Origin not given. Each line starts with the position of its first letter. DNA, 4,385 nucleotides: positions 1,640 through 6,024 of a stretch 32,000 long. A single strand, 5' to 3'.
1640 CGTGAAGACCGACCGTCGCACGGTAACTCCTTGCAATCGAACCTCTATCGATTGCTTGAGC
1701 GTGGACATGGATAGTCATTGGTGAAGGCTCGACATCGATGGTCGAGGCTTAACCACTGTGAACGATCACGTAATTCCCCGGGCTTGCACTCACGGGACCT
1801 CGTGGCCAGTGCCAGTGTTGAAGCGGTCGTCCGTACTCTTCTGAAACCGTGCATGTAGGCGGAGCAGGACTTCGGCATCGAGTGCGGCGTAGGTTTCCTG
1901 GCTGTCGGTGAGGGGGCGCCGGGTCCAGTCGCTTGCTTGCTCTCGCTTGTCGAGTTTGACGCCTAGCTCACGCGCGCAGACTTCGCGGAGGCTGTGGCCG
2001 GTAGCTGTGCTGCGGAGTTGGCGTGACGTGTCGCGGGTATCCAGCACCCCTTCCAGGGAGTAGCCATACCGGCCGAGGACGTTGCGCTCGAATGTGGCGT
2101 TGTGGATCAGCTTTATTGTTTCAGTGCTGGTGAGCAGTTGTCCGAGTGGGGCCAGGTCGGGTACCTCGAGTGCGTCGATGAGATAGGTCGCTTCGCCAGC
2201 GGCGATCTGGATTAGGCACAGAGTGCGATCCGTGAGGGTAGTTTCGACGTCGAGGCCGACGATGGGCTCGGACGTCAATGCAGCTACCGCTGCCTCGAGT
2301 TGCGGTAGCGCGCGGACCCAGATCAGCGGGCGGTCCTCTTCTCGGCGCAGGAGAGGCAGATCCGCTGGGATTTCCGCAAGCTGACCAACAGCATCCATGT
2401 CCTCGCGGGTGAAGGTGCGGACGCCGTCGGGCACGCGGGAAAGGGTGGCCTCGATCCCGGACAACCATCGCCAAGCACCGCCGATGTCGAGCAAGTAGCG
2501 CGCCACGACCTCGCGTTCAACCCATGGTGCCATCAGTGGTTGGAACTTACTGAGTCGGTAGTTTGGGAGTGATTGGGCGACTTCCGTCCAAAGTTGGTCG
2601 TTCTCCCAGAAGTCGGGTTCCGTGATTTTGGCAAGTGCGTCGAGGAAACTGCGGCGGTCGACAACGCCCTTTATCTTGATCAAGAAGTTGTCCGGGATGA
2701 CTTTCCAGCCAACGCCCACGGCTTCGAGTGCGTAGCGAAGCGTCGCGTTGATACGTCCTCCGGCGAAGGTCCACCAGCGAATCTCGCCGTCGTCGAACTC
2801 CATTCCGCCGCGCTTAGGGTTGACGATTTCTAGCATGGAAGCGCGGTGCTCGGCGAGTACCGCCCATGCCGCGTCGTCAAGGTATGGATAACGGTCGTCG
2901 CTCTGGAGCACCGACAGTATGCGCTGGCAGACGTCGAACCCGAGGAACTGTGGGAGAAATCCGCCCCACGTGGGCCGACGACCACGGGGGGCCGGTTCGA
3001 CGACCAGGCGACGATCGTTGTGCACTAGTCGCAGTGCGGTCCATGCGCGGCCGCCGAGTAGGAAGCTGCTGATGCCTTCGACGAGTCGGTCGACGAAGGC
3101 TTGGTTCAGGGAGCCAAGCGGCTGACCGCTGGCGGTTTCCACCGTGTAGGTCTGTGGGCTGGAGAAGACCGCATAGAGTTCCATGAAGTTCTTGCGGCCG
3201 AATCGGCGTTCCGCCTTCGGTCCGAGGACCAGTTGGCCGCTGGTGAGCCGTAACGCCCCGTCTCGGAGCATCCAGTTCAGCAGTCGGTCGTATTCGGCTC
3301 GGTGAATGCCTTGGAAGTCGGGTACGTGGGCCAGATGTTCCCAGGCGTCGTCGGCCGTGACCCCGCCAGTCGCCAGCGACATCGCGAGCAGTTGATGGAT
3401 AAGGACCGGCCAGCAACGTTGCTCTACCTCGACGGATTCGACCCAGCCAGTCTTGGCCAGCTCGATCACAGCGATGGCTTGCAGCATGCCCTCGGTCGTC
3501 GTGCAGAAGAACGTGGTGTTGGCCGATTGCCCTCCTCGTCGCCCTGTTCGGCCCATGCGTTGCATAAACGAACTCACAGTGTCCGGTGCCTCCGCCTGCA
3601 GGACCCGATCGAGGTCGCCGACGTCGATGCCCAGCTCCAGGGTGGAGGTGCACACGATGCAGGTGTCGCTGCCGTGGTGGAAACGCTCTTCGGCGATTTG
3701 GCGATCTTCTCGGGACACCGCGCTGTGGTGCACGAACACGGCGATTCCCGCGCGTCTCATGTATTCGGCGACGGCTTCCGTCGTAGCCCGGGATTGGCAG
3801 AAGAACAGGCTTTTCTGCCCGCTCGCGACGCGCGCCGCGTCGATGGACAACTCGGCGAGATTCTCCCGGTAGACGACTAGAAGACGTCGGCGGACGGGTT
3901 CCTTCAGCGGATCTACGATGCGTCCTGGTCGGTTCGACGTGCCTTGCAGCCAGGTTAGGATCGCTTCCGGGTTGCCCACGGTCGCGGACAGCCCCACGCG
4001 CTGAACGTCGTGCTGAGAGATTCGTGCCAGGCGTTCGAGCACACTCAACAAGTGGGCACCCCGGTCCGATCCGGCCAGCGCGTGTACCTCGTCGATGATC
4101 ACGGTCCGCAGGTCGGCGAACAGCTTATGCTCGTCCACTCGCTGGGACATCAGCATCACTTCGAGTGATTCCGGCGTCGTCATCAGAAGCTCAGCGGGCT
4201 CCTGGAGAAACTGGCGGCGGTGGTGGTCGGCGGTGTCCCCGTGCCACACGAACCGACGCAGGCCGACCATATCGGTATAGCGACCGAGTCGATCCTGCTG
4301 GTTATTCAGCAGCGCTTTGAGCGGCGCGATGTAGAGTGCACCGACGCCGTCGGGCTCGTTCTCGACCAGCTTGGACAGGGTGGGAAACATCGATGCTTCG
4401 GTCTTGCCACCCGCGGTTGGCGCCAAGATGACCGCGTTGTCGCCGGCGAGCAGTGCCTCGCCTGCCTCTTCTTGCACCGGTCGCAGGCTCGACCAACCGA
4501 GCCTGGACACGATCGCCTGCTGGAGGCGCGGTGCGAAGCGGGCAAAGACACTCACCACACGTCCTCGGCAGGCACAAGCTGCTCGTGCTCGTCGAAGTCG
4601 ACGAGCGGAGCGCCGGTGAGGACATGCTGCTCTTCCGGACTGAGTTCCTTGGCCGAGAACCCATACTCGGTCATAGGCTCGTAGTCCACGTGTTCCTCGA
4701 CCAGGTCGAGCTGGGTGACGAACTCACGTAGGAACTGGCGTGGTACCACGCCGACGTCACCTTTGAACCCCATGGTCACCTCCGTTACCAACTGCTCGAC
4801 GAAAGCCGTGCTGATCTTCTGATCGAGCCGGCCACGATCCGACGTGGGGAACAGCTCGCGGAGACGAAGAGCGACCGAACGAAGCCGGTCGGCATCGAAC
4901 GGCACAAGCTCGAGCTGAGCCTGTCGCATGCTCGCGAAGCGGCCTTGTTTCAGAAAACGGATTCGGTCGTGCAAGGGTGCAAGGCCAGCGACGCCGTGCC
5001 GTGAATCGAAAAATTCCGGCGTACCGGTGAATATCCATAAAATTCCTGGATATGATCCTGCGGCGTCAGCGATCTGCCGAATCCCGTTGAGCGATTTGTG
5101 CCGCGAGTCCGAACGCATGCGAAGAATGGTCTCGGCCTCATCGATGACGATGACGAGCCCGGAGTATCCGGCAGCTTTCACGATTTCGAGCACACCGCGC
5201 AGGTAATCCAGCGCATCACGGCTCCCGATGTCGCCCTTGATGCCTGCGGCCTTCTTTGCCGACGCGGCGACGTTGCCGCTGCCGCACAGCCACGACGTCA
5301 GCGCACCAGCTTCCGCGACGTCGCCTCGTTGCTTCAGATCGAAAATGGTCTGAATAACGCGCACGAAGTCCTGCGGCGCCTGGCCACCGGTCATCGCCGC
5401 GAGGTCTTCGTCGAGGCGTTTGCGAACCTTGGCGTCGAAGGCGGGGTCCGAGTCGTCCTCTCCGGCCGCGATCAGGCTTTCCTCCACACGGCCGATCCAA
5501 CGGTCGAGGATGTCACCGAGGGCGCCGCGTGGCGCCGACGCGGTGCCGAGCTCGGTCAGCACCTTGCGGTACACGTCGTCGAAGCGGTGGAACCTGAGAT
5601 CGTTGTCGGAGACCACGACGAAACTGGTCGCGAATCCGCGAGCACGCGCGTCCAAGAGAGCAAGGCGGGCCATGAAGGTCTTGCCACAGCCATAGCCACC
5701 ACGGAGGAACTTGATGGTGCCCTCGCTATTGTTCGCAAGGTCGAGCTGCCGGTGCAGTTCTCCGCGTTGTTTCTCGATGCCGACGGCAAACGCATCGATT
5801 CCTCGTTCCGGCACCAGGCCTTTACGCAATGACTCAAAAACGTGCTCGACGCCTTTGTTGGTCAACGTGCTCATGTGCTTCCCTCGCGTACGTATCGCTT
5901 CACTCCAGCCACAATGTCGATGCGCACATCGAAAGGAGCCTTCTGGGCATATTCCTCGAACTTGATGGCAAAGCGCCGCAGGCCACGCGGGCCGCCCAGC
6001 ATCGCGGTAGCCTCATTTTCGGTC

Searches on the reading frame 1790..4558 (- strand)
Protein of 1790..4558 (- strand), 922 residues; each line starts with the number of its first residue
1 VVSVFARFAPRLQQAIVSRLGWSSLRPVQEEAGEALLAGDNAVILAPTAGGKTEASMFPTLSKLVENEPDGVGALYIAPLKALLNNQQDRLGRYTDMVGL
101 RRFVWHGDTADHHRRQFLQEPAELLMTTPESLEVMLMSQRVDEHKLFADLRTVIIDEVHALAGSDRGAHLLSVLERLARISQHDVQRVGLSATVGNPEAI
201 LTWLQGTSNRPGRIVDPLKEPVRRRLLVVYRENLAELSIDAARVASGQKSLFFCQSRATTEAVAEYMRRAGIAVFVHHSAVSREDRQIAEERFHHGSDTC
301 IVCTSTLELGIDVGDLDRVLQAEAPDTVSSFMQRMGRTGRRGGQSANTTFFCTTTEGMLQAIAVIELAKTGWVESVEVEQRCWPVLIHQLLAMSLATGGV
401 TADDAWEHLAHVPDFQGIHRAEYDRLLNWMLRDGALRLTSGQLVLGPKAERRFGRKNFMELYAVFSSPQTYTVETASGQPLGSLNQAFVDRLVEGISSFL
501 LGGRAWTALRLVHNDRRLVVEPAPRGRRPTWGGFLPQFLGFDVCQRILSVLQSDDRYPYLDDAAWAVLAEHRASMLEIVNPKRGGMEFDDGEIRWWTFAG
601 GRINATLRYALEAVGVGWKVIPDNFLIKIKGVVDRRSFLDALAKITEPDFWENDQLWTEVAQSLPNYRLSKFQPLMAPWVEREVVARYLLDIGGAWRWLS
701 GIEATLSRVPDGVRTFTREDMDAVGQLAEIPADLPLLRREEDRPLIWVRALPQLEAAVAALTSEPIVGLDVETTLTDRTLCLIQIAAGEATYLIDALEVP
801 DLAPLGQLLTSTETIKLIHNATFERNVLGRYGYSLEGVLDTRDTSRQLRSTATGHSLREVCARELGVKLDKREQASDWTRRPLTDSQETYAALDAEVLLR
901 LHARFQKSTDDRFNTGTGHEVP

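Call 5: search_protein_families(library=pfam, proteins=[window:1790-4558:-], max_evalue=0.01)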
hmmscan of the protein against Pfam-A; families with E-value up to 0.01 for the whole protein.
window:1790-4558:- (922 aa): 6 families
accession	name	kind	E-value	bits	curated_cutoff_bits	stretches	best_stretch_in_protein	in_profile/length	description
PF01612.26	DNA_pol_A_exo1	-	5.5e-33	114.6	23.6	1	746-908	2-171/173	3'-5' exonuclease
PF00270.35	DEAD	-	6.9e-32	110.9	26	1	26-197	1-164/167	DEAD/DEAH box helicase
PF00271.37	Helicase_C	-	4.9e-21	75.5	23.5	1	239-342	10-110/110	Helicase conserved C-terminal domain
PF19306.5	WH_Lhr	-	2.3e-08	34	27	1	369-525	4-163/168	Large helicase-related protein, winged helix domain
PF04851.21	ResIII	-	6.3e-07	29.9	22.5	1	24-194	3-162/164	Type III restriction enzyme, res subunit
PF22590.2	Cas3-like_C_2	-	3.6e-06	27.6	27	1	248-341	3-104/106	CRISPR-associated nuclease/helicase Cas3, C-terminal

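Call 6: search_protein_families(library=padloc, proteins=[window:1790-4558:-], max_evalue=0.001)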
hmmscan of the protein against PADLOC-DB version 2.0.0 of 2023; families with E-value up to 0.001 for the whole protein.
window:1790-4558:- (922 aa): 75 families (the best 25 are shown)
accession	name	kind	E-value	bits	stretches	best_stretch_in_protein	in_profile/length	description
PDLC02501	BrxHI|BrxHII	-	0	1104.3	1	2-907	1-920/925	BrxHI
PDLC02503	BrxHI|BrxHII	-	4.6e-262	869.4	1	3-701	3-690/698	BrxHI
PDLC03960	SngC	-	1.3e-140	468.4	1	4-699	5-717/720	-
PDLC02897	DpdJ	-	1.2e-42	143.9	2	243-434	351-542/1570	DpdJ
PDLC02864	DpdF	-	1.3e-32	111.4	1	11-351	9-338/610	DpdF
PDLC00037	DruE3|DruE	-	5.1e-27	92.1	2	33-199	110-304/2055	SNF2 family N-terminal domain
PDLC00036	DruE3|DruE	-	2.7e-25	85.7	2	35-197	103-288/2023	SNF2 family N-terminal domain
PDLC02861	DpdF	-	6.9e-25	85.4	1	12-351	16-343/611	DpdF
PDLC00035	DruE3|DruE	-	1.6e-24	83.8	2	42-197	122-302/1460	SNF2 family N-terminal domain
PDLC03928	PsyrT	-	8.5e-23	78.5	2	249-356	243-349/689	-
PDLC02870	DpdF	-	4.4e-21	73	1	13-353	2-331/534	DpdF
PDLC01761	Cas3b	-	1.9e-19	67.9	1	23-348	218-541/705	-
PDLC00188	HamB1|HamB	-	4.7e-19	66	2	22-208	240-423/1037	DEAD-box helicase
PDLC02896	DpdJ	-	4.9e-18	62.3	2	114-220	329-438/1487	DpdJ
PDLC01252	Cas3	-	3.2e-16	57.7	1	43-358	3-305/324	CAS-I; effector_G3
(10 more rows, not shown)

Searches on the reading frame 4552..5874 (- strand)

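Call 5: search_protein_families(library=pfam, proteins=[window:4552-5874:-], max_evalue=0.01)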
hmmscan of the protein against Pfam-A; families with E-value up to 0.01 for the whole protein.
window:4552-5874:- (440 aa): 3 families
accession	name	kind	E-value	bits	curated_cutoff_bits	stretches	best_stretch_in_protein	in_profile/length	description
PF10923.14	BrxC_BrxD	-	1.5e-128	429.7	22.2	1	7-406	4-412/414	BREX system ATP-binding protein BrxC/D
PF13401.12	AAA_22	-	1e-06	29.5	27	1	167-289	47-127/130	AAA domain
PF13191.12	AAA_16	-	9.4e-06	26.7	32.6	1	34-259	6-146/167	AAA ATPase domain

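Call 6: search_protein_families(library=padloc, proteins=[window:4552-5874:-], max_evalue=0.001)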
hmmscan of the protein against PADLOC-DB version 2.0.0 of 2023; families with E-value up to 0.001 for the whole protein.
window:4552-5874:- (440 aa): 2 families
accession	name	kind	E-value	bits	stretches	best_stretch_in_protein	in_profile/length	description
PDLC02494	BrxD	-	1.8e-170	565.8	1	1-420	1-428/440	BrxD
PDLC03959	SngB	-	2.2e-39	133.8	1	8-398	10-409/439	-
